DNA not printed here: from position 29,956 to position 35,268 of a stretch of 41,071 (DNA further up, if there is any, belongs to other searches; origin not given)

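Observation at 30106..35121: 1671-aa DUF4011 / SF1 helicase / Vsr-DUF559 nuclease / DUF3320-like protein resembling the single-gene Hhe antiphage system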

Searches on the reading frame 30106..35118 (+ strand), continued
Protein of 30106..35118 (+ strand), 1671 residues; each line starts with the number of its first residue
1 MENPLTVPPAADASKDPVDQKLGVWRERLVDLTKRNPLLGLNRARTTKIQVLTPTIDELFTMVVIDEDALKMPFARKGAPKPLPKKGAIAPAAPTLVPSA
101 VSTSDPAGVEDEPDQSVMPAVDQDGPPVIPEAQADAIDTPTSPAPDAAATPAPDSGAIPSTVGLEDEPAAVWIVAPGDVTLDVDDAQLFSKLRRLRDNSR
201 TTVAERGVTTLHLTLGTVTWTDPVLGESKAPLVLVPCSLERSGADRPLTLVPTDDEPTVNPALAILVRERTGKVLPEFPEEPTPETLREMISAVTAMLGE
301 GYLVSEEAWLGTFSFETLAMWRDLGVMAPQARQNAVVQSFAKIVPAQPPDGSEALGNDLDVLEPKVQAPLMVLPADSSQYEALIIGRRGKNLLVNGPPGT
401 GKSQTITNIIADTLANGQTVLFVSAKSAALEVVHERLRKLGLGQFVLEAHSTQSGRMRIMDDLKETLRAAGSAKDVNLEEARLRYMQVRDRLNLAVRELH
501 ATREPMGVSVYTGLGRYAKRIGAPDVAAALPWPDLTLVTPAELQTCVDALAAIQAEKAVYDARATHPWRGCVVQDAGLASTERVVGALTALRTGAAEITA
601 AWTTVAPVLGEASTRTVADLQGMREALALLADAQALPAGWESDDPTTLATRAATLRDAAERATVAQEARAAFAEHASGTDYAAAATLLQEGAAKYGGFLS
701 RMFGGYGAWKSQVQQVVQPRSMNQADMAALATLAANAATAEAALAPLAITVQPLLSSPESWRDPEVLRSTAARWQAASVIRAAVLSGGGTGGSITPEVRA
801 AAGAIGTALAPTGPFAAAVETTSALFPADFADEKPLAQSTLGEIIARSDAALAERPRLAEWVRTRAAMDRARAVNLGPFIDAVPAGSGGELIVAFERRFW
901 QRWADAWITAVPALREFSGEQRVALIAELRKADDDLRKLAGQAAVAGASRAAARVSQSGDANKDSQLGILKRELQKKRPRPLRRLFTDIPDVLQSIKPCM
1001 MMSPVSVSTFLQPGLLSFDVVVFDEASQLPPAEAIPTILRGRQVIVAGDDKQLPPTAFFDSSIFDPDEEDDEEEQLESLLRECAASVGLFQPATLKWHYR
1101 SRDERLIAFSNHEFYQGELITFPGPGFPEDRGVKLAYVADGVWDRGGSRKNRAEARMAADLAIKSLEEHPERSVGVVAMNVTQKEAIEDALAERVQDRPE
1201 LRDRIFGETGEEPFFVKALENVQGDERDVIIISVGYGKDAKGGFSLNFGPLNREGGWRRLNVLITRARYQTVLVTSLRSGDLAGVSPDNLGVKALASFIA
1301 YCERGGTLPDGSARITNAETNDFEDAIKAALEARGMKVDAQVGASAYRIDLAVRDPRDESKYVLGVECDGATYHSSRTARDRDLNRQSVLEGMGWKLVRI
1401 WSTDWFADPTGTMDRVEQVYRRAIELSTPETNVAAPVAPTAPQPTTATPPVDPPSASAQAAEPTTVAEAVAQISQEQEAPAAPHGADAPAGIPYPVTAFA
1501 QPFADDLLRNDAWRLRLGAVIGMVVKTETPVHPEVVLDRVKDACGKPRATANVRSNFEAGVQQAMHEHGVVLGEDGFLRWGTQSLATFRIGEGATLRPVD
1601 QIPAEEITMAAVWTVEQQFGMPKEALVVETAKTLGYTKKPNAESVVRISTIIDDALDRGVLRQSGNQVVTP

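Call 42: search_protein_families(library=pfam, proteins=[L039:8432-15127:+, L008:8582-14476:+, L035:4865-10825:+], max_evalue=0.01)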
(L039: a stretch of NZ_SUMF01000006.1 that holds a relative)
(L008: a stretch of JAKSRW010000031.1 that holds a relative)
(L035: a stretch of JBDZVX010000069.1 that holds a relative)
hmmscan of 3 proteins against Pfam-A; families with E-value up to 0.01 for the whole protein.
L039:8432-15127:+ (2232 aa): 13 families
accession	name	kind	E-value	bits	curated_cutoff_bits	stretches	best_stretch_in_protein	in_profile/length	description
PF13195.11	DUF4011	-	5.3e-52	176.4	22.2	1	433-605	1-158/158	Protein of unknown function (DUF4011)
PF18741.7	MTES_1575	-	1.4e-33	115.3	38.2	1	1888-1985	1-96/96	REase_MTES_1575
PF13086.12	AAA_11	-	2.4e-19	70.5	27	2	1582-1623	212-254/257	AAA domain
PF11784.13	DUF3320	-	3e-18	65.9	25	1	2083-2131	1-49/50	Protein of unknown function (DUF3320)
PF13087.12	AAA_12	-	4.3e-14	53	27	1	1648-1839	9-192/195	AAA domain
PF13245.12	AAA_19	-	1.8e-09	38.3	25.1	2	723-768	1-48/134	AAA domain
PF13604.12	AAA_30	-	3.7e-09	37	27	1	720-776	3-61/191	AAA domain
PF00270.35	DEAD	-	0.00041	20.6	26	0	722-787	3-71/167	DEAD/DEAH box helicase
PF01443.25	Viral_helicase1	-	0.002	18.5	21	0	1573-1621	47-99/228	Viral superfamily 1 RNA helicase core domain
PF13521.12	AAA_28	-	0.0023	18.6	27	0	736-756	2-22/164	AAA domain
PF04480.18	DUF559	-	0.0051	17.1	20.6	0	1931-1984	57-107/109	Protein of unknown function (DUF559)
PF09848.15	SLFN-g3_helicase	-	0.0077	16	24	0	737-791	5-56/354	Schlafen group 3, DNA/RNA helicase domain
PF04851.21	ResIII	-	0.0081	16.5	22.5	0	732-788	22-80/164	Type III restriction enzyme, res subunit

L008:8582-14476:+ (1965 aa): 13 families
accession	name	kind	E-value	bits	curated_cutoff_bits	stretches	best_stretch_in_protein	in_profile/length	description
PF13195.11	DUF4011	-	1e-45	156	22.2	1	388-558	1-158/158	Protein of unknown function (DUF4011)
PF18741.7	MTES_1575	-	1.9e-24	86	38.2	1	1608-1702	4-96/96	REase_MTES_1575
PF13087.12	AAA_12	-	2.7e-18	66.7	27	1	1373-1556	15-192/195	AAA domain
PF13086.12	AAA_11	-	1.2e-16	61.7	27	2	666-788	3-136/257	AAA domain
PF11784.13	DUF3320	-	1.7e-09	38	25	1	1799-1842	7-50/50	Protein of unknown function (DUF3320)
PF13604.12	AAA_30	-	1.8e-08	34.8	27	1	666-727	3-66/191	AAA domain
PF13245.12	AAA_19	-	4.1e-08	33.9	25.1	1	669-726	1-60/134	AAA domain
PF04851.21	ResIII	-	0.0002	21.7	22.5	0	670-735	9-81/164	Type III restriction enzyme, res subunit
PF01443.25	Viral_helicase1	-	0.00025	21.4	21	0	1305-1343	60-100/228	Viral superfamily 1 RNA helicase core domain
PF13191.12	AAA_16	-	0.0018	19.3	32.6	1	674-720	17-63/167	AAA ATPase domain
PF00270.35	DEAD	-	0.0022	18.2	26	1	668-760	3-98/167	DEAD/DEAH box helicase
PF02456.21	Adeno_IVa2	-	0.0043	16.4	21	1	683-732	91-142/370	Adenovirus IVa2 protein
PF25199.1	nSTAND_NTPase5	-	0.0075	16.5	34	0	667-722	28-85/145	Novel STAND NTPase 5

L035:4865-10825:+ (1987 aa): 10 families
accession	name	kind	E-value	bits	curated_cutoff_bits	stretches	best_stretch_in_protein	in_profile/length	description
PF18741.7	MTES_1575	-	2e-38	130.8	38.2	1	1663-1760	1-96/96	REase_MTES_1575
PF13195.11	DUF4011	-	2.2e-36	125.6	22.2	1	115-297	2-158/158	Protein of unknown function (DUF4011)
PF13086.12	AAA_11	-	7.1e-16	59.2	27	2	408-471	3-74/257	AAA domain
PF13087.12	AAA_12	-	1.9e-13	50.9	27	1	1414-1615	4-193/195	AAA domain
PF13245.12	AAA_19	-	4.1e-08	33.9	25.1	1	411-471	1-63/134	AAA domain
PF11784.13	DUF3320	-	1.7e-07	31.5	25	1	1824-1871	1-49/50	Protein of unknown function (DUF3320)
PF13604.12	AAA_30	-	1.7e-06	28.4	27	1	409-469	4-66/191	AAA domain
PF04480.18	DUF559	-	5.7e-05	23.4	20.6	1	1674-1760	31-108/109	Protein of unknown function (DUF559)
PF01695.23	IstB_IS21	-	0.0046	16.9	24.1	1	421-458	92-129/238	IstB-like ATP binding protein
PF09848.15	SLFN-g3_helicase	-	0.006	16.3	24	0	424-473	4-55/354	Schlafen group 3, DNA/RNA helicase domain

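Call 77: search_dna_similar(query=window:30106-35118:+, collection=plasmids, mode=protein, max_evalue=1e-20, max_rows=25)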
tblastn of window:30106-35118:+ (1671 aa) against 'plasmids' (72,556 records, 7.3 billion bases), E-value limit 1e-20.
Records with a match: 473; places in all: 512; records where one place covers at least 80% of the query: 0.
Best place of each record, by identity: <60% 473.
By first word of the organism name: Klebsiella 242; Ralstonia 108; Rhizobium 20; Acinetobacter 17; Raoultella 11; Mesorhizobium 6; Paracoccus 6; Vibrio 5; Thioclava 4; Variovorax 4; and 39 more.
By predicted mobility (MOB-suite, as given by PLSDB): conjugative 211; non-mobilizable 139; mobilizable 123.
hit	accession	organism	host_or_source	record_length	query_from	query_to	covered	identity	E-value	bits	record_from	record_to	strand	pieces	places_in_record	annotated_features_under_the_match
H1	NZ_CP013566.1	Rhizobium phaseoli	Phaseolus vulgaris,Whole ...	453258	229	1417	60%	36.2%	5e-97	505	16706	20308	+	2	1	DUF3320 domain-containing protein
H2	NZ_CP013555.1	Rhizobium phaseoli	-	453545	229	1417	60%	36.2%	5e-97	505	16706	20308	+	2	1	DUF3320 domain-containing protein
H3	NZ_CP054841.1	Comamonas antarctica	whole organism,R2A medium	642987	229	1417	55%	39.0%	8e-106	556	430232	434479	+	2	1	DUF3320 domain-containing protein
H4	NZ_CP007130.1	Gemmatirosa kalamazoonensis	-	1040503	229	1416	56%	37.8%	6e-81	481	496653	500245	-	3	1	record has no annotation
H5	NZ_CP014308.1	Burkholderia sp. PAMC 26561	single cell,lichen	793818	229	1426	53%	39.0%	3e-95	521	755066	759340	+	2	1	DUF3320 domain-containing protein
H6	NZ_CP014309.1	Burkholderia sp. PAMC 26561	single cell,lichen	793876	229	1426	53%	39.0%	3e-95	521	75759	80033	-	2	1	DUF3320 domain-containing protein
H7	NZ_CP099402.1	Rhizobium sp. Pop5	Phaseolus vulgaris,Cell culture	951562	229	1425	55%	37.6%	3e-99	508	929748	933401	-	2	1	DUF3320 domain-containing protein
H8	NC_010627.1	Paraburkholderia phymatum STM815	-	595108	229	1417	53%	38.3%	2e-95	509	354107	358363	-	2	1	DUF3320 domain-containing protein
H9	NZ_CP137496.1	Pseudomonas aeruginosa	Homo sapiens,Bacterial culture sample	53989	229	1418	53%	38.6%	7e-102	529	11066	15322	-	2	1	DUF3320 domain-containing protein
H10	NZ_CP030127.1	Indioceanicola profundi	sediment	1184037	227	1416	57%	35.5%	9e-91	475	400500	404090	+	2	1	none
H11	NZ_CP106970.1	Haloferax alexandrinus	-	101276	226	1417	57%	35.1%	8e-107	532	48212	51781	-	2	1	DUF4011 domain-containing protein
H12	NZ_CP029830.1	Azospirillum ramasamyi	single cell,Cow dung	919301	227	1409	57%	35.4%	2e-87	461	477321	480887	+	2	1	DUF3320 domain-containing protein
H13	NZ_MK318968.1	Rhizobium rhizogenes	-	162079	229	1427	51%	38.9%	2e-98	507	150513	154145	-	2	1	DUF3320 domain-containing protein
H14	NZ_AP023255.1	Mesorhizobium sp. 131-3-5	Lotus japonicus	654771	229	1417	52%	38.1%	4e-97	497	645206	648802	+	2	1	DUF3320 domain-containing protein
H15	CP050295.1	Mesorhizobium loti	Oxytropis kamtschatica,cell ...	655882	229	1417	52%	38.2%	6e-96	494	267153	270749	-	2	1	DUF3320 domain-containing protein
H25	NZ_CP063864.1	Klebsiella pneumoniae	panda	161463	230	1427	54%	35.7%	3e-92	494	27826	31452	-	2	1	DUF3320 domain-containing protein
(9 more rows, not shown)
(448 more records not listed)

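Call 78: search_dna_similar(query=window:30106-35118:+, collection=phages, mode=protein, max_evalue=1e-10, max_rows=15)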
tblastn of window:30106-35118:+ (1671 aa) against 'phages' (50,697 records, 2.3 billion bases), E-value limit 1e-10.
Records with a match: 3; places in all: 3; records where one place covers at least 80% of the query: 0.
Best place of each record, by identity: <60% 3.
By first word of the organism name: Liberibacter 2; Bacteriophage 1.
By host as written in the record: - 1; Candidatus Liberibacter asiaticus 1; Candidatus Liberibacter asiaticus str. JXGC 1.
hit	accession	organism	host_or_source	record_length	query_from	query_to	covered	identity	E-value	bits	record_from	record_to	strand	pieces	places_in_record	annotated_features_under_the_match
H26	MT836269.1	Bacteriophage sp.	human fecal samples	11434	230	1422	48%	36.7%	5e-92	478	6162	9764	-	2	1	record has no annotation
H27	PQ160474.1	Liberibacter phage P-9PA-3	Candidatus Liberibacter asiaticus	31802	1085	1406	18%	38.5%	5e-19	221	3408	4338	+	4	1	DNA helicase-like protein (x2)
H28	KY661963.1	Liberibacter phage P-JXGC-3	Candidatus Liberibacter asiaticus str. ...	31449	1085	1406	18%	38.5%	5e-19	221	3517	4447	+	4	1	hypothetical protein | DNA helicase related protein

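Call 90: get_annotated_region(hit=H25, flank=8000)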
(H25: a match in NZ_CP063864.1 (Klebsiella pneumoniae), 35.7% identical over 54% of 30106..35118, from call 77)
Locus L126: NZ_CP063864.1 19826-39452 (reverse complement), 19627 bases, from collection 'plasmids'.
description: Klebsiella pneumoniae strain M63-1 plasmid pM63-1, complete sequence
organism: Klebsiella pneumoniae (NCBI taxid 573)
taxonomy: Bacteria; Pseudomonadota; Gammaproteobacteria; Enterobacterales; Enterobacteriaceae; Klebsiella; Klebsiella pneumoniae
host: -; source: panda; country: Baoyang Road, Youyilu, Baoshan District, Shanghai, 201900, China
typing (MOB-suite, as given by PLSDB): conjugative; replicon IncFIB,IncFII,rep_cluster_2183; relaxase MOBF,MOBF; mating-pair formation MPF_F
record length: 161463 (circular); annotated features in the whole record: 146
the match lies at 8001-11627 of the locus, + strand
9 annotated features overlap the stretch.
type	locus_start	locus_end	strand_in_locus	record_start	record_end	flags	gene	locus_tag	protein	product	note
CDS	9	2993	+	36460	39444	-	-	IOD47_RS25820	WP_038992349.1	Tn3 family transposase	-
CDS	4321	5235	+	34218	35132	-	-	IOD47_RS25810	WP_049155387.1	AbiJ-NTD4 domain-containing protein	-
CDS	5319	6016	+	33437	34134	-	-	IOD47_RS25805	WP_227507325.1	IS1 family transposase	-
CDS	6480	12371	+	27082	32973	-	-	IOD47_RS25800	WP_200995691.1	DUF3320 domain-containing protein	-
CDS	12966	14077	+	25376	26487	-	-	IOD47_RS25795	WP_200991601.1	IS3 family transposase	-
CDS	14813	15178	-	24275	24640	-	-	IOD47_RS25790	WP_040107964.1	DUF596 domain-containing protein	-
CDS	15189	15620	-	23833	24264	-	-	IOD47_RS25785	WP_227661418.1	DUF769 domain-containing protein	-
CDS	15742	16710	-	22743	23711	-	-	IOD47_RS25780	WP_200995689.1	IS5-like element IS903B family transposase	GO:0006313 - DNA transposition [Evidence IEA]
CDS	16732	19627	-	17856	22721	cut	-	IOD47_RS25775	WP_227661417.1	DUF637 domain-containing protein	-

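Call 91: get_annotated_region(hit=H9, flank=8000)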
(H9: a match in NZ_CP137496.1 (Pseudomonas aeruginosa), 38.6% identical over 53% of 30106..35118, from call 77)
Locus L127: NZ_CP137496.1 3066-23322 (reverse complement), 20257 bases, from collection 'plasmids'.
description: Pseudomonas aeruginosa strain HPA0875 plasmid pHPA0875-2, complete sequence
organism: Pseudomonas aeruginosa (NCBI taxid 287)
taxonomy: Bacteria; Pseudomonadota; Gammaproteobacteria; Pseudomonadales; Pseudomonadaceae; Pseudomonas; Pseudomonas aeruginosa
host: -; source: Homo sapiens,Bacterial culture sample; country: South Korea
typing (MOB-suite, as given by PLSDB): conjugative; relaxase MOBH; mating-pair formation MPF_G
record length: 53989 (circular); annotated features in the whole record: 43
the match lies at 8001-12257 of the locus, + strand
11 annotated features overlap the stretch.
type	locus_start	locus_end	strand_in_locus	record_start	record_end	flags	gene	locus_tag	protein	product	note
CDS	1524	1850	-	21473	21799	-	-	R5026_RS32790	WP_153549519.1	hypothetical protein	-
CDS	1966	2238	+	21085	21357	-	-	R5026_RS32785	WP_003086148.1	type II toxin-antitoxin system ParD family antitoxin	GO:0051983 - regulation of chromosome segregation [Evidence IEA]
CDS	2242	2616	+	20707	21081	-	-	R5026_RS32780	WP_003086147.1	type II toxin-antitoxin system RelE/ParE family toxin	GO:0030541 - plasmid partitioning [Evidence IEA]; GO:0051290 - protein heterotetramerization [Evidence IEA]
CDS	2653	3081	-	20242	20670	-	-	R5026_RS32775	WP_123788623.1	hypothetical protein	-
CDS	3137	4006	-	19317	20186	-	paeM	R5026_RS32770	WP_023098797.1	lipid II-degrading bacteriocin PaeM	-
CDS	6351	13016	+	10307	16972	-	-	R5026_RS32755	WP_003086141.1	DUF3320 domain-containing protein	-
CDS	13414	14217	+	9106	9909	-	-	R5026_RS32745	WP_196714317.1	hypothetical protein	-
CDS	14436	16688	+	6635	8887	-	-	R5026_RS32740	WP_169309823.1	ATP-dependent helicase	-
CDS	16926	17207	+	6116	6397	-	-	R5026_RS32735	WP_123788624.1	hypothetical protein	-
CDS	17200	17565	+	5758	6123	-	-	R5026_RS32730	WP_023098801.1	hypothetical protein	-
CDS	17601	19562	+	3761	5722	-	-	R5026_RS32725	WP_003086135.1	hypothetical protein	-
